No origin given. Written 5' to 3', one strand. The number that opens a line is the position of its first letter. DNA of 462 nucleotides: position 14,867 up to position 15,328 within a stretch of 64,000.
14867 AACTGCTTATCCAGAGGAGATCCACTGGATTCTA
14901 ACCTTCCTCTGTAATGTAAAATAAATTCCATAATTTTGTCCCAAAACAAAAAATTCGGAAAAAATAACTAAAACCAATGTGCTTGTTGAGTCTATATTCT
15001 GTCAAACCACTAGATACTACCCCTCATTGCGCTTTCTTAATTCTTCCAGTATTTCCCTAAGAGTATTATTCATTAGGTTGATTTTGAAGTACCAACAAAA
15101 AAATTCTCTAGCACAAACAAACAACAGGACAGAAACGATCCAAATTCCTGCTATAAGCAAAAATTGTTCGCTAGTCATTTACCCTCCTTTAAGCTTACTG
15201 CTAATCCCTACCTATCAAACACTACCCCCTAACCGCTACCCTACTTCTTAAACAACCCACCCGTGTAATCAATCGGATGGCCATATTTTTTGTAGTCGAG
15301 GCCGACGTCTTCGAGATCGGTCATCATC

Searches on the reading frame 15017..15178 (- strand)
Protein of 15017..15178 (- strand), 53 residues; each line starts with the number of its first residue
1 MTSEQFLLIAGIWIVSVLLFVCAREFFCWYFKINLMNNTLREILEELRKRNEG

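Call 4: search_protein_families(library=pfam, proteins=[window:15017-15178:-], max_evalue=0.1)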
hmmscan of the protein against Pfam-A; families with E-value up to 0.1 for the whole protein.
window:15017-15178:- (53 aa): 0 families

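Call 5: search_protein_families(library=padloc, proteins=[window:15017-15178:-], max_evalue=1)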
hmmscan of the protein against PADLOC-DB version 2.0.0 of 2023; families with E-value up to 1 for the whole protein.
window:15017-15178:- (53 aa): 0 families

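Call 6: search_protein_families(library=ncbifam, proteins=[window:15017-15178:-], max_evalue=0.1)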
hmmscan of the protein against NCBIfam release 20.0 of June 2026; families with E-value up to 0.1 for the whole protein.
window:15017-15178:- (53 aa): 0 families

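Call 34: find_homologous_proteins(query=window:15017-15178:-, max_evalue=1)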
Query window:15017-15178:- (53 aa): 1 proteins with E <= 1 among 1 candidates.
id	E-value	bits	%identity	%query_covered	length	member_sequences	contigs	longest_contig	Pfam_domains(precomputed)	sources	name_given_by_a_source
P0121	7.8e-28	112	100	100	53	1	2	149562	-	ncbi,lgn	-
